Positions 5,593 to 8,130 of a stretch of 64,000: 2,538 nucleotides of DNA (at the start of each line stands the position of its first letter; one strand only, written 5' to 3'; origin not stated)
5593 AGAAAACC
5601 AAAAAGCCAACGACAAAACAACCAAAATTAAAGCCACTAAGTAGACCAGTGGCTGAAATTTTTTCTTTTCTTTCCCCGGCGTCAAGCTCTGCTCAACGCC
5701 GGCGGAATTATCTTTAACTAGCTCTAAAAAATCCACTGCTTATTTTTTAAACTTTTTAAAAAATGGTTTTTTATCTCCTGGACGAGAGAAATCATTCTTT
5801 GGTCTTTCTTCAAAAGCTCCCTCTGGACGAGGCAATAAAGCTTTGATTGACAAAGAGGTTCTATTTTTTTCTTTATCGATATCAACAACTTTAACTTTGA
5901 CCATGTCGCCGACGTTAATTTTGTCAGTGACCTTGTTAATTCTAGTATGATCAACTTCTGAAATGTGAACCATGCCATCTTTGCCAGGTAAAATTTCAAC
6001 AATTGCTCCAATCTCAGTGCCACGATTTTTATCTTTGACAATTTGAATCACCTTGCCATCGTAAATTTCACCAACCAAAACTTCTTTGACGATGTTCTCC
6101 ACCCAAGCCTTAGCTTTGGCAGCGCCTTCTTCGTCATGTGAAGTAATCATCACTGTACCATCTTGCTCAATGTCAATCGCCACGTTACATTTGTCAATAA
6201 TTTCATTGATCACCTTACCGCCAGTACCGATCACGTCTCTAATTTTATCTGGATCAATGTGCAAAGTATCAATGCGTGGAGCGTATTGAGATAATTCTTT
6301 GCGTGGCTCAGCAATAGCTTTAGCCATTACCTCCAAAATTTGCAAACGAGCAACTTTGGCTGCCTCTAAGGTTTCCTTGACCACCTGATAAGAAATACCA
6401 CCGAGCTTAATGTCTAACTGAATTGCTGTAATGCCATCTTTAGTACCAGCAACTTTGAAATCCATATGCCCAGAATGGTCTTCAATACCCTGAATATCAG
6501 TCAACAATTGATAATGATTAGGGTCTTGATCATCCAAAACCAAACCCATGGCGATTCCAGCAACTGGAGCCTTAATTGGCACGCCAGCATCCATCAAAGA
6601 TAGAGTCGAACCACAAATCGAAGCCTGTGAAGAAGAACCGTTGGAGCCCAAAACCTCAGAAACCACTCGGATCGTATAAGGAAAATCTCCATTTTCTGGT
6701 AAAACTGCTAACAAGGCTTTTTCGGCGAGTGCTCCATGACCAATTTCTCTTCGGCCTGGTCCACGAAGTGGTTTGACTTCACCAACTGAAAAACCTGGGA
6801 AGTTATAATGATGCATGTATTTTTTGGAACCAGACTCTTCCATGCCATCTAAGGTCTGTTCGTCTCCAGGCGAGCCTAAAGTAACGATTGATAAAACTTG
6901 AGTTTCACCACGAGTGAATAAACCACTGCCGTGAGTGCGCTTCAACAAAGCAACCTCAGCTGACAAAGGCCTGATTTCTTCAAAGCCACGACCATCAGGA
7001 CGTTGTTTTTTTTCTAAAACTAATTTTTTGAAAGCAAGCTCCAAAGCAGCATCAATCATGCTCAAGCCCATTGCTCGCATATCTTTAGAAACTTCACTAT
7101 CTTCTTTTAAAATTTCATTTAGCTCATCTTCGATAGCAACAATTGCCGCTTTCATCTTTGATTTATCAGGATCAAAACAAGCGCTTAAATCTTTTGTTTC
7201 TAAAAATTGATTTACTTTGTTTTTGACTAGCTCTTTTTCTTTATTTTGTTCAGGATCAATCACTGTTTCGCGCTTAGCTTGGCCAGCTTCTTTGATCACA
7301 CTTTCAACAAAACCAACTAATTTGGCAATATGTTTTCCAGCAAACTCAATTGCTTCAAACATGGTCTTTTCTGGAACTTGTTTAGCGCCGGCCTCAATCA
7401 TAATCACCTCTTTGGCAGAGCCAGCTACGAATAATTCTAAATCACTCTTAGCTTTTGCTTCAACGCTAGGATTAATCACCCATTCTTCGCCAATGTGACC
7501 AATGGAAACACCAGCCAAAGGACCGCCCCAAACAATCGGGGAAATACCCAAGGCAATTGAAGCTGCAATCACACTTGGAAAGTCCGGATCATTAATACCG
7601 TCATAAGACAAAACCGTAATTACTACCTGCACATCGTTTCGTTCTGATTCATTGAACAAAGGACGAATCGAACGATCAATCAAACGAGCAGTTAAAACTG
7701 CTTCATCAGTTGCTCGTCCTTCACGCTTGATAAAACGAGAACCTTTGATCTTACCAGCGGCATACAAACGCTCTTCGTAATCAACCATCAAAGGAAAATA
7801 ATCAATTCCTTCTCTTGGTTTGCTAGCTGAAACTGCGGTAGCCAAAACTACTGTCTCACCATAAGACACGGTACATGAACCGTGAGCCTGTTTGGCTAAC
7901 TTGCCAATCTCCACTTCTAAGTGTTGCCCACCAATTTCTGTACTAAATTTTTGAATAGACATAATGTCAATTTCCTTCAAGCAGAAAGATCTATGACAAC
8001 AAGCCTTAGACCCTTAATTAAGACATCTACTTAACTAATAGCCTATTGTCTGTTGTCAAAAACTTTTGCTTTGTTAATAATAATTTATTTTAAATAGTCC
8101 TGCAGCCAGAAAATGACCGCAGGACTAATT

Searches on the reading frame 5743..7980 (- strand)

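Call 89: search_protein_families(library=pfam, proteins=[window:5743-7980:-], max_evalue=0.001)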
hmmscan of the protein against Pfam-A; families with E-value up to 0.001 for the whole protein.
window:5743-7980:- (746 aa): 5 families
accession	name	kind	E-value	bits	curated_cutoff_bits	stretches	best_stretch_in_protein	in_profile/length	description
PF01138.27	RNase_PH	-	3.6e-53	179.9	25.5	2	20-146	4-126/130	3' exoribonuclease family, domain 1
PF03725.20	RNase_PH_C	-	3.1e-19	69.1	20.8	2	153-215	1-65/67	3' exoribonuclease family, domain 2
PF00575.29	S1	-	5.5e-14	52.7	22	1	636-713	4-74/74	S1 RNA binding domain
PF00013.35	KH_1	-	1.1e-10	41.6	21.5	1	572-628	3-65/66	KH domain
PF23459.1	S1_RRP5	-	0.00063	20.7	27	0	655-711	15-71/72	RRP5 S1 domain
